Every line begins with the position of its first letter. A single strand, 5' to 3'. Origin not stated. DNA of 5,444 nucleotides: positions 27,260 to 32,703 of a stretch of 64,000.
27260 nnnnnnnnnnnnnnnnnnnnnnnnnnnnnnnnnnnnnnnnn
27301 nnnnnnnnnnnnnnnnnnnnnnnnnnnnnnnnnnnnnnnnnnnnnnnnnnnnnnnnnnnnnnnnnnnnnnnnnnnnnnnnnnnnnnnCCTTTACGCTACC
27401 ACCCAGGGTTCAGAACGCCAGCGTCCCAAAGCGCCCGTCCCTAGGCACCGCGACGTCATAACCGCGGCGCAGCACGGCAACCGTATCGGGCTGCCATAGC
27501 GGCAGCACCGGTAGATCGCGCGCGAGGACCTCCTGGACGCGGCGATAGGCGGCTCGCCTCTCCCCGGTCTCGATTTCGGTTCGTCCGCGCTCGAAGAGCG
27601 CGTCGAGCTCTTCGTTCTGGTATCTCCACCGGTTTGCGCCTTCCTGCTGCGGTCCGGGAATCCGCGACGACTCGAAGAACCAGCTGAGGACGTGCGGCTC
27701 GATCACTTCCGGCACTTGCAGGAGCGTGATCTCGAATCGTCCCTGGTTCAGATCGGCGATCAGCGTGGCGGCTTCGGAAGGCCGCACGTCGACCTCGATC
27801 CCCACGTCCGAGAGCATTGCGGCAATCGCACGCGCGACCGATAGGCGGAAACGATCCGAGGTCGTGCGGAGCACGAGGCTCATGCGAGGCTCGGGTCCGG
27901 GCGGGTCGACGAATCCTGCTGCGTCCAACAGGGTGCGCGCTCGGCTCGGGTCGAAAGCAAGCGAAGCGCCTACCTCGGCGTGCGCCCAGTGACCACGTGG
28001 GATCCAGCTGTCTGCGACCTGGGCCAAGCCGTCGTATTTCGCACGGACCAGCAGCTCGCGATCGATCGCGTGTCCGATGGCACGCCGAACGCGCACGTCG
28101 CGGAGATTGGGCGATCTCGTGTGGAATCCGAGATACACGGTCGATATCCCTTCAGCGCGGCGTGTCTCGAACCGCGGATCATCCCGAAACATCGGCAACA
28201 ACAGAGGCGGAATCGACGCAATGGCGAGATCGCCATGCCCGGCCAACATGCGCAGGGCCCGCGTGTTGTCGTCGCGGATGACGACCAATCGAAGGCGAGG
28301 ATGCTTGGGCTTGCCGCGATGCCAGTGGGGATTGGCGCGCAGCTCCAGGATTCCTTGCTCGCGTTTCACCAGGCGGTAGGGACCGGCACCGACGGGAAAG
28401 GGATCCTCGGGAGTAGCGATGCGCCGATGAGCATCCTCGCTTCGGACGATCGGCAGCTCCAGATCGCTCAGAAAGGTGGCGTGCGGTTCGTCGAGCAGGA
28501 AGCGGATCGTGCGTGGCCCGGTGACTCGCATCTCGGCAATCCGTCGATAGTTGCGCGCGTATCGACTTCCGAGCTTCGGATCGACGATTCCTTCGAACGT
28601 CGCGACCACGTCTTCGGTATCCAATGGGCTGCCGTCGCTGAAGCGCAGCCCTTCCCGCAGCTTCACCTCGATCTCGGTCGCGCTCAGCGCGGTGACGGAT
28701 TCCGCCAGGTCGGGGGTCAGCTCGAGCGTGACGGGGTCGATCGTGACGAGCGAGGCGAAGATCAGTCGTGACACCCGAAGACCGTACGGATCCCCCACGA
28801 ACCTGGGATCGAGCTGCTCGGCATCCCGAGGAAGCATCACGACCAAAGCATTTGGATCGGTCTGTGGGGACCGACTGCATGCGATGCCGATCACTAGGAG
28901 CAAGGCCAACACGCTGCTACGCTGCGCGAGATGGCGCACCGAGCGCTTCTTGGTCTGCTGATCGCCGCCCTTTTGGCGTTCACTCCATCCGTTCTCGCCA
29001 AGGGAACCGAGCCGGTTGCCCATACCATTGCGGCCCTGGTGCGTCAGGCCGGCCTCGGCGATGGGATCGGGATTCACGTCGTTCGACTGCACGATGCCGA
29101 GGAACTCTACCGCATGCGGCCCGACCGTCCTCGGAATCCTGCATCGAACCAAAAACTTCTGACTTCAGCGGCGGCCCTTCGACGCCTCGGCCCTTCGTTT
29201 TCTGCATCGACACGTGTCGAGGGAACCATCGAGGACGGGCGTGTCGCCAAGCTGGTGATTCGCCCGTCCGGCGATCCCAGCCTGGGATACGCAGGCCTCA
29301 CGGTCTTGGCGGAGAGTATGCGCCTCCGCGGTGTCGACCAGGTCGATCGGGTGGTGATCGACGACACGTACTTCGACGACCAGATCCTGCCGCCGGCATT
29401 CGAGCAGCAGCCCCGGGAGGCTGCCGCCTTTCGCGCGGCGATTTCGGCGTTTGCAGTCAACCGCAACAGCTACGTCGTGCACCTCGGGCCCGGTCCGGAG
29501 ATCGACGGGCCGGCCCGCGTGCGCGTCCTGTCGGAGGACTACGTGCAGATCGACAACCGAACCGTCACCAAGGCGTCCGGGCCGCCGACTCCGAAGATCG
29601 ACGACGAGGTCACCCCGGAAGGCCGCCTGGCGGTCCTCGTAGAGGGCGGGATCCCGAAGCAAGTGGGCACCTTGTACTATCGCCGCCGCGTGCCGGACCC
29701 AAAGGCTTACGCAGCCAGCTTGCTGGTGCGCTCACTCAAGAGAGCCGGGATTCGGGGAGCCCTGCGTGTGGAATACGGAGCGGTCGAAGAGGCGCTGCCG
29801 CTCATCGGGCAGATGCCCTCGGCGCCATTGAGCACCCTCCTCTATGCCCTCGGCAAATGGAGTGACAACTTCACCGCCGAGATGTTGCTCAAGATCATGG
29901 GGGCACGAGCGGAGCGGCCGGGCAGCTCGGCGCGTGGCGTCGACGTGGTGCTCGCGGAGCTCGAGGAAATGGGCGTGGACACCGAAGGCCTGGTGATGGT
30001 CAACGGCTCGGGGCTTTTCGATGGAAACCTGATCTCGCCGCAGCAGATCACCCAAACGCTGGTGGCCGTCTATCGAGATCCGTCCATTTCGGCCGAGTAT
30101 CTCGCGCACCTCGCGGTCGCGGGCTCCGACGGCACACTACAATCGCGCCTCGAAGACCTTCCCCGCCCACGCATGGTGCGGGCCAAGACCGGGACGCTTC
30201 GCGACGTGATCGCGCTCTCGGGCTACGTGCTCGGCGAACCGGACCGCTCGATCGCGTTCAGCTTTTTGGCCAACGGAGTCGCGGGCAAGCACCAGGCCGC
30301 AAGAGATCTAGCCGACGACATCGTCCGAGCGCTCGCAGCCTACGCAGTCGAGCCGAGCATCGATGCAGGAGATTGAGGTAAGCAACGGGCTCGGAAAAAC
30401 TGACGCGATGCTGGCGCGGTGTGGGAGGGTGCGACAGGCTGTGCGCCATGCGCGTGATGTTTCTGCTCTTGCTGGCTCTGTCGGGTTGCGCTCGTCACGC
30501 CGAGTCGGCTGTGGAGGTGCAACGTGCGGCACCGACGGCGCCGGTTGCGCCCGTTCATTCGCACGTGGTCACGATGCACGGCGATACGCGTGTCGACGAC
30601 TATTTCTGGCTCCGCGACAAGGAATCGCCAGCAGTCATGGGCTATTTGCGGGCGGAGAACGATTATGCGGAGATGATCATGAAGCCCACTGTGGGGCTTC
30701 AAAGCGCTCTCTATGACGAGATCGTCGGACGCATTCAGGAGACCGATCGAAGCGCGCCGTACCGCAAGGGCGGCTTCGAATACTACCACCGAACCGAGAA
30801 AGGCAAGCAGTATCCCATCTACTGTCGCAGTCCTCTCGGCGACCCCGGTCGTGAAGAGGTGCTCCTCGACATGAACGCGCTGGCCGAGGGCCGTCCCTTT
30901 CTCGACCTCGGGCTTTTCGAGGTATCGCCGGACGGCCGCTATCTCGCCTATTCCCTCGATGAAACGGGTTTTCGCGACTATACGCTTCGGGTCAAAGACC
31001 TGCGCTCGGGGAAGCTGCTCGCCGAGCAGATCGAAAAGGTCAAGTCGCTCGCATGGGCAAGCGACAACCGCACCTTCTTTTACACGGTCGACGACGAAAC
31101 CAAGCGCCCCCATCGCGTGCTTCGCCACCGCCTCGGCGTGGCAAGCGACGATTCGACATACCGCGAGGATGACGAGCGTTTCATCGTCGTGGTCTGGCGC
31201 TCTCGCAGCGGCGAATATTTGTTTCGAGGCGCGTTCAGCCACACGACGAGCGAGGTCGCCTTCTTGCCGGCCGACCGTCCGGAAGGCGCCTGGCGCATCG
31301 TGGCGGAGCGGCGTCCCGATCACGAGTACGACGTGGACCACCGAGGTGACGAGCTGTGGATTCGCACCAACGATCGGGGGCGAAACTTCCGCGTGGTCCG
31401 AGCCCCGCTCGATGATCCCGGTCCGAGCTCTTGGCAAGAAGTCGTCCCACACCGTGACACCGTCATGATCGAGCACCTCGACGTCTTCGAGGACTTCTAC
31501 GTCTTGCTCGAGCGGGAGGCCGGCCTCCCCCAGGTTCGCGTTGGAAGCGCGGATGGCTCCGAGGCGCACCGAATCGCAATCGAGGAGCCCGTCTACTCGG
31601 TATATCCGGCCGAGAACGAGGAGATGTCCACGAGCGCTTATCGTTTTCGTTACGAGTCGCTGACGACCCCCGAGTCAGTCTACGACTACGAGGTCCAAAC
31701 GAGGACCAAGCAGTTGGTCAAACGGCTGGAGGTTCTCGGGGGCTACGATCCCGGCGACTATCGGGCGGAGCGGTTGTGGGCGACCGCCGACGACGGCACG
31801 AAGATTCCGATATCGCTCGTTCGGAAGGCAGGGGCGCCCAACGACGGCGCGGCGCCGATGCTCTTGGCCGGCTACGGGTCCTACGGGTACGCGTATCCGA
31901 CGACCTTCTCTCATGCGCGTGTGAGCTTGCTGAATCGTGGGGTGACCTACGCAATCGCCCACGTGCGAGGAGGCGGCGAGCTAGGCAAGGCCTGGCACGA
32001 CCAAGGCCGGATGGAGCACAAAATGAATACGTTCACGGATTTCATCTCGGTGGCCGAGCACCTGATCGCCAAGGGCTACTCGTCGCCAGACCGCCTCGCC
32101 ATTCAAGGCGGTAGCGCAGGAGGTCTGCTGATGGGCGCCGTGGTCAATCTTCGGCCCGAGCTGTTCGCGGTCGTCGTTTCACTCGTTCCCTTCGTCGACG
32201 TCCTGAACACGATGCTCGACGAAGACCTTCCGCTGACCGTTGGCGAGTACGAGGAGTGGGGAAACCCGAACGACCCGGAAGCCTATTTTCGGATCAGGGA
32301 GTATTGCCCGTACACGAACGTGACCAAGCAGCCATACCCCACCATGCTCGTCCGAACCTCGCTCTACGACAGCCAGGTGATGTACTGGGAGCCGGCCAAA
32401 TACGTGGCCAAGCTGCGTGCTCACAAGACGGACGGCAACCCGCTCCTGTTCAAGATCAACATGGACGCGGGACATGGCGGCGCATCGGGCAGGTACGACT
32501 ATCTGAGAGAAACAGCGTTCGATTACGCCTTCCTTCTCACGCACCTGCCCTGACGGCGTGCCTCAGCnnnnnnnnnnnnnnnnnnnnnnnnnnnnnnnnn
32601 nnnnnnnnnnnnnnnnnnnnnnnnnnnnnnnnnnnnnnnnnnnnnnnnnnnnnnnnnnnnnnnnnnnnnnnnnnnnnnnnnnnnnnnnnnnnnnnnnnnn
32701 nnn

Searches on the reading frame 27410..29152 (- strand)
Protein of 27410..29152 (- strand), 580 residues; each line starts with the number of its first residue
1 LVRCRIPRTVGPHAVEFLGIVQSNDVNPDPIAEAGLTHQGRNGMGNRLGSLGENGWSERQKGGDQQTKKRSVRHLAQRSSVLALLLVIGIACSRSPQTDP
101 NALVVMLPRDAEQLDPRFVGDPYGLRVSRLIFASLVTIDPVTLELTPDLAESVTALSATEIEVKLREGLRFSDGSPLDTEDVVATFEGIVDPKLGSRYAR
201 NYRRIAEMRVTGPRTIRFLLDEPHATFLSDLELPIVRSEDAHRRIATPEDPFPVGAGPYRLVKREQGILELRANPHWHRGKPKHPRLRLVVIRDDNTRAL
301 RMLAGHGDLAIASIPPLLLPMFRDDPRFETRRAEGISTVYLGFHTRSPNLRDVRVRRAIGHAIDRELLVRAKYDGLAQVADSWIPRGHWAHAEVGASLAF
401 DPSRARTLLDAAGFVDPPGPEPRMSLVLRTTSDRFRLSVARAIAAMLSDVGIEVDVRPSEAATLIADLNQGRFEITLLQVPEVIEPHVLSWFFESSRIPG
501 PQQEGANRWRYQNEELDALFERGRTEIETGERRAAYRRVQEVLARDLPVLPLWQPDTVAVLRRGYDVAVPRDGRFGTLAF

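Call 8: search_protein_families(library=pfam, proteins=[window:27410-29152:-], max_evalue=0.001)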
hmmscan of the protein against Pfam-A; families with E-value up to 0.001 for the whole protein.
window:27410-29152:- (580 aa): 1 family
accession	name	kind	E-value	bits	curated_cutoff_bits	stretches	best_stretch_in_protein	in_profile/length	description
PF00496.27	SBP_bac_5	-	2.9e-66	224.5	32.4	1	144-479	1-345/368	Bacterial extracellular solute-binding proteins, family 5 Middle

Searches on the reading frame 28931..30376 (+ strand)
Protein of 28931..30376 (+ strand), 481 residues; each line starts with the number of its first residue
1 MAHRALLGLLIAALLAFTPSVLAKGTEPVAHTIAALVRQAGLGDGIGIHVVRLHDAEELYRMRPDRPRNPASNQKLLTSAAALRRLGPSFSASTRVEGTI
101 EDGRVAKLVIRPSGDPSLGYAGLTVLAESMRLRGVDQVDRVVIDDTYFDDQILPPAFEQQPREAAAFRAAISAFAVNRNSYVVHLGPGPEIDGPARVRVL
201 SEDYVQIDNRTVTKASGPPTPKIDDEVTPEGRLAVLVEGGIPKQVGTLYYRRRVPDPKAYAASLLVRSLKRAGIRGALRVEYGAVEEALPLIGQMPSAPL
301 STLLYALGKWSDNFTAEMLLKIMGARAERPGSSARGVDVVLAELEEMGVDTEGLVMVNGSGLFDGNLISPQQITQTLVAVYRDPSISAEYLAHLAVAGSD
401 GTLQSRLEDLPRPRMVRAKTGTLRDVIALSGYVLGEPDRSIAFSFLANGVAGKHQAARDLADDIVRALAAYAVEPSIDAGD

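Call 8: search_protein_families(library=pfam, proteins=[window:28931-30376:+], max_evalue=0.001)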
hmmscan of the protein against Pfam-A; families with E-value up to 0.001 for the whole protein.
window:28931-30376:+ (481 aa): 2 families
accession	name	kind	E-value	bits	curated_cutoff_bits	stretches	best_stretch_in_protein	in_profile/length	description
PF02113.21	Peptidase_S13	-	8.8e-89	298.7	22.8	1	31-469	3-442/444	D-Ala-D-Ala carboxypeptidase 3 (S13) family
PF13354.11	Beta-lactamase2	-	2.6e-05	24.1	22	0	297-436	72-203/214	Beta-lactamase enzyme family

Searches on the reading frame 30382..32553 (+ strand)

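Call 8: search_protein_families(library=pfam, proteins=[window:30382-32553:+], max_evalue=0.001)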
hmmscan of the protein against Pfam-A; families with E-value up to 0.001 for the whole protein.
window:30382-32553:+ (723 aa): 3 families
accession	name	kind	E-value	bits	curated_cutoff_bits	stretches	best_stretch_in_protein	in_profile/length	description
PF02897.21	Peptidase_S9_N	-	9.8e-107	357.7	24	1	58-447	5-412/414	Prolyl oligopeptidase, N-terminal beta-propeller domain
PF00326.27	Peptidase_S9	-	4.8e-63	212.9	22.6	1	508-722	2-210/213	Prolyl oligopeptidase family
PF02129.25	Peptidase_S15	-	0.00084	19.5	23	0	471-610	1-136/262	X-Pro dipeptidyl-peptidase (S15 family)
